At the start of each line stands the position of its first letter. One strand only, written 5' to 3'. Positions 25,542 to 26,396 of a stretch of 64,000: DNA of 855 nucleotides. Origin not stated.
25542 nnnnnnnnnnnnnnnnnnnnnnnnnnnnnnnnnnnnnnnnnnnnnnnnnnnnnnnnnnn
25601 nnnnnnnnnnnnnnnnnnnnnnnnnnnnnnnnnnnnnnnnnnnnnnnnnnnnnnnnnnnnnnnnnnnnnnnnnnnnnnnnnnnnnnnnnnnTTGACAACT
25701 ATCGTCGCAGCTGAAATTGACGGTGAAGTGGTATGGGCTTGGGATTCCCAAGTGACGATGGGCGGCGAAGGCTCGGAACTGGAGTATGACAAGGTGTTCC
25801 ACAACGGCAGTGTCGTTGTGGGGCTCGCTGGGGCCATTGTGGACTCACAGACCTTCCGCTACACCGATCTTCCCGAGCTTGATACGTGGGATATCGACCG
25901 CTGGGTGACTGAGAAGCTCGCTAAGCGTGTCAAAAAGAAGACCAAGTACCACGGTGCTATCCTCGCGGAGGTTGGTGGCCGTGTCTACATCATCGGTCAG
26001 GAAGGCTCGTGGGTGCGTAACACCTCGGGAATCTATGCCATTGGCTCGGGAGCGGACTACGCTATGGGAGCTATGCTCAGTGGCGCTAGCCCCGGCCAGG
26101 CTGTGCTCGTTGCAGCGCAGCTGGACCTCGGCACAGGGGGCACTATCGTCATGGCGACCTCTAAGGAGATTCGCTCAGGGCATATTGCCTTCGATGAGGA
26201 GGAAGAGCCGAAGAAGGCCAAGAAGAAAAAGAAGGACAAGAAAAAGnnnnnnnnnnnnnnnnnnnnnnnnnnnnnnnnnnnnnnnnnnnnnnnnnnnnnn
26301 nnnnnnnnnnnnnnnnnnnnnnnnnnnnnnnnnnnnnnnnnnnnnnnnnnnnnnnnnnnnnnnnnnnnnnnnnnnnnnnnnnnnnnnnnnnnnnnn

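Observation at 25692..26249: Phage-encoded HslV-like Ntn-hydrolase with a poly-lysine tail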

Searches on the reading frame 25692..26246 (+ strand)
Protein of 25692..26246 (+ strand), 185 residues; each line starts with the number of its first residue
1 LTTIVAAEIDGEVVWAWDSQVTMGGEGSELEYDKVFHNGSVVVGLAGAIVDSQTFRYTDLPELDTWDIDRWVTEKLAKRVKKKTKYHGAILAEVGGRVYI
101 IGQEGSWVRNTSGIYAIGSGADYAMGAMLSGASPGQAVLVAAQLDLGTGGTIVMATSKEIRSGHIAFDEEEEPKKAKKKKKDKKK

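Call 4: search_protein_families(library=pfam, proteins=[window:25692-26246:+], max_evalue=10)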
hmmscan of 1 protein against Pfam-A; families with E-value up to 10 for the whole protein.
window:25692-26246:+ (185 aa): 2 families
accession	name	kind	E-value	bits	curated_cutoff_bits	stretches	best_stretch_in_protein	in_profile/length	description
PF00227.31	Proteasome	-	8.8e-06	25.9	22.4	2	2-55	5-60/189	Proteasome subunit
PF15974.10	Cadherin_tail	-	0.63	11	22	1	158-184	108-134/134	Cadherin C-terminal cytoplasmic tail, catenin-binding region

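Call 5: search_protein_families(library=phrogs, proteins=[window:25692-26246:+], max_evalue=1)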
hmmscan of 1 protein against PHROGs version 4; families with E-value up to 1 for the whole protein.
window:25692-26246:+ (185 aa): 2 families
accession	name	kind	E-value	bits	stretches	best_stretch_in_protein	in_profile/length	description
phrog_1040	-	other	1.6e-28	101.1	1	1-180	14-179/277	peptidase HslV family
phrog_12936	-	tail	0.3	12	1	81-119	73-113/134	minor tail protein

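Call 6: search_solved_structures(query=window:25692-26246:+, max_evalue=10, show_alignments=3)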
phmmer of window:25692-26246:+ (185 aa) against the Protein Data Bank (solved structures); distinct sequences matched with E-value up to 10: 49.
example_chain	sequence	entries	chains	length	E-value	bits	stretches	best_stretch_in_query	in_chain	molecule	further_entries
3ty6_A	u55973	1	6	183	1.5e-06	31.1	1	2-130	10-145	ATP-dependent protease subunit HslV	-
2z3a_A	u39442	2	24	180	3e-06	30.1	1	2-160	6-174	ATP-dependent protease hslV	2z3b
1yyf_D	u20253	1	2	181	3e-06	30.1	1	2-160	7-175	ATP-dependent protease hslV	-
5ji3_A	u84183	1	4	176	2.1e-05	27.4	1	1-128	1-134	ATP-dependent protease subunit HslV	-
5ji2_A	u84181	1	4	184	2.2e-05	27.3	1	1-128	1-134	ATP-dependent protease subunit HslV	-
1m4y_A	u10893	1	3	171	4.3e-05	26.3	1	2-128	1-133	ATP-dependent protease hslV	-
4g4e_A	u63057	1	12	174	6.9e-05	25.7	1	2-128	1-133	ATP-dependent protease subunit HslV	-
6pxi_A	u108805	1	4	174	9.6e-05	25.2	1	2-128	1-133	ATP-dependent protease subunit HslV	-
1e94_A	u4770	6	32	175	9.8e-05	25.2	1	2-128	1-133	HEAT SHOCK PROTEIN HSLV | ATP-DEPENDENT PROTEASE HSLV | HEAT SHOCK LOCUS HSLV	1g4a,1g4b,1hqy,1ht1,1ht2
1ned_A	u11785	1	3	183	0.00011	25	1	2-128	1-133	HSLV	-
6kr1_A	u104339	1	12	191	0.00013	24.8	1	2-127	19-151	ATP-dependent protease subunit HslV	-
6kui_A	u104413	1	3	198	0.00014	24.7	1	2-127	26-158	ATP-dependent protease subunit HslV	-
1g3i_G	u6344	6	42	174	0.0011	21.7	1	2-128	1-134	ATP-DEPENDENT PROTEASE HSLV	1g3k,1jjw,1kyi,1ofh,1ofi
8ysx_C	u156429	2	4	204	0.0084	18.9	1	94-165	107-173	Proteasome subunit beta type-8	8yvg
7awe_L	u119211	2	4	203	0.054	16.3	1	95-165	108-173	Proteasome subunit beta type-8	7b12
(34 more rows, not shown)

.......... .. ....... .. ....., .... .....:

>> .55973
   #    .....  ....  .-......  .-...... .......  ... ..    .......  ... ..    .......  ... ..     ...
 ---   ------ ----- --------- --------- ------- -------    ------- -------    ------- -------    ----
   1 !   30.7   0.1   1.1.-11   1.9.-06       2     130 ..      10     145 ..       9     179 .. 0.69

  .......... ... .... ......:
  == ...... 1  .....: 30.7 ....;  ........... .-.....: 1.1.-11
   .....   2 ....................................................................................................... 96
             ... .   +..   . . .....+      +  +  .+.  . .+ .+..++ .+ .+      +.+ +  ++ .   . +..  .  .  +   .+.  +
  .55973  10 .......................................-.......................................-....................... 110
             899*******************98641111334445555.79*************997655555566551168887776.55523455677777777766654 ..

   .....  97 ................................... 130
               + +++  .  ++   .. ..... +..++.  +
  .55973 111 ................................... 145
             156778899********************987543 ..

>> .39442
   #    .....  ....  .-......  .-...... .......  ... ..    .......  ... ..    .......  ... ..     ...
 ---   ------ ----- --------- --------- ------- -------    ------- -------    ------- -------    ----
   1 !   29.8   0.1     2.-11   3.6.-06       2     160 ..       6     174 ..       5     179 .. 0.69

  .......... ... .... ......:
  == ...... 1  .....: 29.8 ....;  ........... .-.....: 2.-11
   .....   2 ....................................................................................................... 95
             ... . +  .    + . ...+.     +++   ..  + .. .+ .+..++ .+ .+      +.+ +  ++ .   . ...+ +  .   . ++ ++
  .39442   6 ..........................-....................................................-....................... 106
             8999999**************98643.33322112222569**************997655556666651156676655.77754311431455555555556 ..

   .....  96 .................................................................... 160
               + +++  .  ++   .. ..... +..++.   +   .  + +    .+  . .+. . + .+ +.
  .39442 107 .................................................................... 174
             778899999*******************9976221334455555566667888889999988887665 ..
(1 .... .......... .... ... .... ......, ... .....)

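Call 8: search_dna_similar(query=window:25692-26246:+, collection=phages, mode=protein, max_rows=60, rows=spread)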
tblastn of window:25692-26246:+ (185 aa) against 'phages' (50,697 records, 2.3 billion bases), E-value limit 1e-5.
Records with a match: 24; places in all: 24; records where one place covers at least 80% of the query: 19.
Best place of each record, by identity: <60% 24.
By first word of the organism name: Microbacterium 7; Pseudomonas 3; Brevundimonas 3; Arthrobacter 2; Erwinia 2; Caudovirales 2; Listeria 2; Actinomycetia 1; Ruegeria 1; Escherichia 1.
By host as written in the record: Microbacterium paraoxydans NRRL B-14843 7; Arthrobacter globiformis B-2979 2; Pseudomonas syringae pv. tomato Pst235 2; Erwinia amylovora ATCC 29780 2; Brevundimonas pondensis LVF1 2; - 2; Listeria monocytogenes 2; Pseudomonas syringae CC1557 1; and 4 more.
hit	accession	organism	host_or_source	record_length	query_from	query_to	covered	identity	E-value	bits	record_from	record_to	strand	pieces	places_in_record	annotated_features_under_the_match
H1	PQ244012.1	Arthrobacter phage Hum25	Arthrobacter globiformis B-2979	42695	1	160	86%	37.1%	2e-21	96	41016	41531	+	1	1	81: protease | 80: hypothetical protein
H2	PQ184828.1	Arthrobacter phage Pitbull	Arthrobacter globiformis B-2979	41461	1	160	86%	35.3%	8e-20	92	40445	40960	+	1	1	77: protease | 76: hypothetical protein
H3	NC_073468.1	Microbacterium phage Pumpernickel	Microbacterium paraoxydans NRRL B-14843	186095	1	161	87%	33.5%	5e-13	72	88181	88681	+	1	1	135: protease | 134: ThyX-like thymidylate synthase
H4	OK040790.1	Microbacterium phage Pumpernickel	Microbacterium paraoxydans NRRL B-14843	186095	1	161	87%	33.5%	5e-13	72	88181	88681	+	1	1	135: protease | 134: ThyX-like thymidylate synthase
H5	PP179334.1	Pseudomonas phage Aurca01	Pseudomonas syringae CC1557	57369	1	154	83%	32.7%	7e-6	51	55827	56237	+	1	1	proteasome subunit beta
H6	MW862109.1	Pseudomonas phage Medea1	Pseudomonas syringae pv. tomato Pst235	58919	1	154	83%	32.7%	7e-6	51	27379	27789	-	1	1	hypothetical protein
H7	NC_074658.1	Pseudomonas phage Medea1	Pseudomonas syringae pv. tomato Pst235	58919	1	154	83%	32.7%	7e-6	51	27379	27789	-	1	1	hypothetical protein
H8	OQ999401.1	Actinomycetia phage DSL-LC01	Actinomycetia bacterium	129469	1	149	81%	33.2%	5e-17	83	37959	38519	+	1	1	ATP-dependent protease subunit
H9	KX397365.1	Erwinia phage vB_EamM_Caitlin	Erwinia amylovora ATCC 29780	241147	1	152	82%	32.5%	8e-8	57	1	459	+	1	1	hypothetical protein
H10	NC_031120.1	Erwinia phage vB_EamM_Caitlin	Erwinia amylovora ATCC 29780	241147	1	152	82%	32.5%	8e-8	57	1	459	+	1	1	peptidase HslV family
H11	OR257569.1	Ruegeria phage RpAliso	Ruegeria pomeroyi DSS-3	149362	1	162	88%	30.4%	7e-6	51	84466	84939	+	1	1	proteasome subunit beta | polynucleotide kinase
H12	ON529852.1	Brevundimonas phage vB_BpoS-Kabachok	Brevundimonas pondensis LVF1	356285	14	152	75%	34.8%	2e-6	53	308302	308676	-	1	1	nucleophile aminohydrolase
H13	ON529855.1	Brevundimonas phage vB_BpoS-Domovoi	Brevundimonas pondensis EIF1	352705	14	152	75%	34.0%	2e-6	52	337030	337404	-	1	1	nucleophile aminohydrolase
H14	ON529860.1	Brevundimonas phage vB_BpoS-Papperlapapp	Brevundimonas pondensis LVF1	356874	14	152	75%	34.0%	2e-6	52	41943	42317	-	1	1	nucleophile aminohydrolase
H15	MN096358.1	Microbacterium phage LeeroyJenkins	Microbacterium paraoxydans NRRL B-14843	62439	1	152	82%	30.8%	4e-10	64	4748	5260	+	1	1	16: protease | 15: hypothetical protein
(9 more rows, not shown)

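Call 14: find_homologous_proteins(query=window:25692-26246:+, max_evalue=0.001)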
Query window:25692-26246:+ (185 aa): 32 proteins with E <= 0.001 among 760 candidates.
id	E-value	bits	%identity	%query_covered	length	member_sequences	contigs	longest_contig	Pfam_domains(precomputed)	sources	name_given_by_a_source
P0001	2.0e-100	352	100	88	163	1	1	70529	-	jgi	jgi:ATP-dependent protease HslVU (ClpYQ) peptidase subunit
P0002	6.6e-98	343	90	91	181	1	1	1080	PF00227.32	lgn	-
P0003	9.6e-89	314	82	91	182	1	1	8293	PF00227.32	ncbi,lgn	-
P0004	2.9e-63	231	61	87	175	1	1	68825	-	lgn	-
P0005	6.5e-32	128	45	86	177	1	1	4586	-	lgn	-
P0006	3.9e-29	119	42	86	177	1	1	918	PF00227.32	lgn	-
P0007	2.6e-23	100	42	83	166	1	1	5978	-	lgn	-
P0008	7.8e-23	99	43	81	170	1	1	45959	-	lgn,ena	-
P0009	3.7e-21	93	42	85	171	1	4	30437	-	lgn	-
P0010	2.4e-20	91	42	81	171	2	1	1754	-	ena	-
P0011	6.2e-20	89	42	81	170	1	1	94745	-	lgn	-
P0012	4.6e-17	80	40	81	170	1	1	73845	-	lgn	-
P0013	1.4e-16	79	40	81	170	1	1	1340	-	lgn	-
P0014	4.4e-14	70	33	86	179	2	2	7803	-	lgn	-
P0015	3.7e-13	67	35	82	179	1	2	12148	-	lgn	-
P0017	5.4e-11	60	35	83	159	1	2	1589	PF00227.32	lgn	-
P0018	2.5e-9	55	33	81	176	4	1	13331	PF00227.32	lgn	-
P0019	5.9e-8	50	28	100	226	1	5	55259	PF00227.32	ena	-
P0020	9.7e-8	50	33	73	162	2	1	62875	PF00227.32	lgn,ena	-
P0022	2.3e-6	45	28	96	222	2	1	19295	PF00227.32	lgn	-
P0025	8.7e-6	43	48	30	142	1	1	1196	PF00227.32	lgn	-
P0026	9.6e-6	43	33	82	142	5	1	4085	PF00227.32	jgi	jgi:ATP-dependent protease HslVU (ClpYQ) peptidase subunit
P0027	1.7e-5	42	35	75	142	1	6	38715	PF00227.32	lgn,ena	-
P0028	3.0e-5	42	38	82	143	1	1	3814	PF00227.32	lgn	-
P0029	5.9e-5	41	35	82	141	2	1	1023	PF00227.32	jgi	jgi:ATP-dependent protease HslVU (ClpYQ) peptidase subunit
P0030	2.8e-4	38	31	82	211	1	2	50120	PF00227.32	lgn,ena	-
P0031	6.2e-4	37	30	69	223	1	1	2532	PF00227.32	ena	-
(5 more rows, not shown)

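Call 30: find_encoding_contigs(protein=P0001, flank=10000, max_places=3)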
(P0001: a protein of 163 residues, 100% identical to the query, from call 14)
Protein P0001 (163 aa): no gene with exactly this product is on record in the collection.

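Call 31: find_encoding_contigs(protein=P0004, flank=10000, max_places=3)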
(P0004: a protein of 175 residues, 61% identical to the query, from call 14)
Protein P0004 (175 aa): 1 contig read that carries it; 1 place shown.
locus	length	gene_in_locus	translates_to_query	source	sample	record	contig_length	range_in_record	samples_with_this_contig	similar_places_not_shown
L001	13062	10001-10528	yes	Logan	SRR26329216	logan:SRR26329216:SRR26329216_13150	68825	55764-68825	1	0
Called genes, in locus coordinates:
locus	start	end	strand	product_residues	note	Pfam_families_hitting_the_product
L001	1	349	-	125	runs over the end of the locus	-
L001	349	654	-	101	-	-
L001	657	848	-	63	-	-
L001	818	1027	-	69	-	-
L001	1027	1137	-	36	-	-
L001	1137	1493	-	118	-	-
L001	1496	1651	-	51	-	-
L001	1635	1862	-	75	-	-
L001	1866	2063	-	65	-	-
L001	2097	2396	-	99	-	-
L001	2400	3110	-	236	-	-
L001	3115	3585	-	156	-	PF23790:Kyano_Gp96 (weak)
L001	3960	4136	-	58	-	-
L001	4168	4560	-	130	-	-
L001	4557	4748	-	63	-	-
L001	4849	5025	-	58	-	PF26256:DUF8060 (weak)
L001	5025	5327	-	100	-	-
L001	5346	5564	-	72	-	-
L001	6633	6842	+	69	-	-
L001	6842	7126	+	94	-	-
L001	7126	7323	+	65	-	-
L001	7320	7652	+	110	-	-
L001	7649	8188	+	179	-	-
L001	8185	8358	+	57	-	-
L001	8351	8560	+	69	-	-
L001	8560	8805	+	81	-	-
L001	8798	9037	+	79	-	-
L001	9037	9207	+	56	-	-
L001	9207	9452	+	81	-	-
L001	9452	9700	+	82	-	-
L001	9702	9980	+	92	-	-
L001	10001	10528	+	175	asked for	-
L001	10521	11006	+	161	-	-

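Call 34: predict_structure(alignment_id=A1)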
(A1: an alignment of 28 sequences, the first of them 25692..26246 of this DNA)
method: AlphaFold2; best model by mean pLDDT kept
length: 185 residues; sequences in the alignment: 28
mean_pLDDT: 91.3   pTM: 0.84
mean pLDDT of the five models: 91.3, 90.9, 90.8, 90.1, 89.6
residues with pLDDT >= 90: 139; 70-90: 36; 50-70: 10; < 50: 0
segments of 3 or more residues with pLDDT < 50: none
pLDDT, mean of each block of 10 residues (from residue 1): 96 96 82 91 93 92 97 97 92 98 95 97 98 98 94 96 73 71 71
secondary structure, 60 per line:
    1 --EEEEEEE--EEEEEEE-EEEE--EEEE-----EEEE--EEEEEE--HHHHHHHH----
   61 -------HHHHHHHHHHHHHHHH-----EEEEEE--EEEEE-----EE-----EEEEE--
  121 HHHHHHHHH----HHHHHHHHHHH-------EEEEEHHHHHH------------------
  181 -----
elements in order: E3-9 E12-18 E20-23 E26-29 E35-38 E41-46 H49-56 H68-83 E89-94 E97-101 E114-118 H121-129 H134-144 E152-156 H157-162

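Call 36: search_protein_representatives(alignment_id=A1)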
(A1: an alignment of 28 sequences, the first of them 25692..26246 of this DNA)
Query: 28 sequences, 170 profile positions. Proteins with E-value up to 0.001 (for the whole library): 19380; up to 1e-10: 8675; up to 1e-30: 180. The best 150 are listed.
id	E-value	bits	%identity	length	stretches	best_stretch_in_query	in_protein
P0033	9.1e-55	201.3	-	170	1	1-167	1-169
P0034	1.1e-51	191.4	-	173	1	1-167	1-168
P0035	6.8e-50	185.5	-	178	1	2-169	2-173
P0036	1.6e-49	184.3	-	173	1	1-168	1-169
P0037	2.1e-49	183.9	-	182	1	1-165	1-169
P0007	3.8e-49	183.1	-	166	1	1-168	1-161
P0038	8.0e-49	182.0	-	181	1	1-168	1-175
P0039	3.8e-48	179.8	-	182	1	1-167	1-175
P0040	1.5e-47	177.9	-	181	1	1-167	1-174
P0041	9.7e-47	175.2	-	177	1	1-168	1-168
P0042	2.8e-46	173.7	-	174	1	1-167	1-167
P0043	6.3e-46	172.6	-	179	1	1-167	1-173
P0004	7.3e-46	172.4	-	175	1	9-168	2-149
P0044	1.3e-45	171.5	-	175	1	1-165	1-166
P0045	3.4e-45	170.2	-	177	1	1-167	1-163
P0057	2.6e-43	164.1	-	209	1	1-166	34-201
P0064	8.7e-43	162.4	-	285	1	1-169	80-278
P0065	1.6e-42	161.5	-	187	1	1-166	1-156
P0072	2.8e-41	157.5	-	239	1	1-167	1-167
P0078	1.2e-40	155.3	-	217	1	1-167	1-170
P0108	8.5e-37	142.9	-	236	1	1-165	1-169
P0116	2.6e-36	141.3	-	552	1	1-166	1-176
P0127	3.0e-35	137.8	-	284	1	1-168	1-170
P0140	2.9e-34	134.6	-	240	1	9-168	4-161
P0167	1.4e-32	129.1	-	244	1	1-168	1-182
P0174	3.9e-32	127.7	-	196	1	1-165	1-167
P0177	5.1e-32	127.3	-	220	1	1-169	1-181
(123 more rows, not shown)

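Call 38: fold_search(model_id=the predicted structure, library=pdb)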
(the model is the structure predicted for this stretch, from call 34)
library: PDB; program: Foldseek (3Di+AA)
matches with E <= 10: 1403; with E <= 0.001: 1116
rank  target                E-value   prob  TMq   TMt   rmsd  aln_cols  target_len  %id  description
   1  6kui_A                6.5e-11  1.00  0.65  0.69   4.3       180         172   23  Active conformation of HslV from Staphylococcus aureus. (released 2020-07-15)
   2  3ty6_C                7.7e-11  1.00  0.66  0.69   4.1       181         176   24  ATP-dependent Protease HslV from Bacillus anthracis str. Ames (released 2011-10-05)
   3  6kr1_A                9.9e-11  1.00  0.63  0.66   4.1       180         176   23  ATP dependent protease HslV from Staphylococcus aureus (released 2020-07-15)
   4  3ty6_A                1.5e-10  1.00  0.64  0.67   4.4       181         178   23  ATP-dependent Protease HslV from Bacillus anthracis str. Ames (released 2011-10-05)
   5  9a4t_A                1.5e-10  1.00  0.64  0.65   4.0       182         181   24  Integrative model of CLPQ-CLPY by crosslinking MS and deep learning (released 2024-09-18)
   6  1yyf_C                2.9e-10  1.00  0.64  0.65   4.7       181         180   23  Correction of X-ray Intensities from an HslV-HslU co-crystal containing lattice translocation defects (released 2005-07-12)
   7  6kr1_D                3.3e-10  1.00  0.63  0.66   4.5       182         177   24  ATP dependent protease HslV from Staphylococcus aureus (released 2020-07-15)
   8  6kr1_F                6.5e-10  1.00  0.56  0.61   6.3       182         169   22  ATP dependent protease HslV from Staphylococcus aureus (released 2020-07-15)
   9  6kr1_C                6.5e-10  1.00  0.56  0.61   6.4       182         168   22  ATP dependent protease HslV from Staphylococcus aureus (released 2020-07-15)
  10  6kr1_K                8.3e-10  1.00  0.56  0.61   6.0       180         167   22  ATP dependent protease HslV from Staphylococcus aureus (released 2020-07-15)
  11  6kr1_L                9.9e-10  1.00  0.66  0.70   3.7       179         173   22  ATP dependent protease HslV from Staphylococcus aureus (released 2020-07-15)
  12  6kr1_E                1.3e-09  1.00  0.62  0.68   4.1       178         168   22  ATP dependent protease HslV from Staphylococcus aureus (released 2020-07-15)
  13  1m4y_A                2.5e-09  1.00  0.64  0.69   3.8       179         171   23  Crystal structure of HslV from Thermotoga maritima (released 2003-05-06)
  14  8ysx_C                2.8e-09  1.00  0.62  0.57   5.1       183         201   22  canine immunoproteasome 20S subunit in complex with compound 2 (released 2024-07-31)
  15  4g4e_A                3.2e-09  1.00  0.63  0.68   4.2       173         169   23  Crystal structure of the L88A mutant of HslV from Escherichia coli (released 2013-06-12)
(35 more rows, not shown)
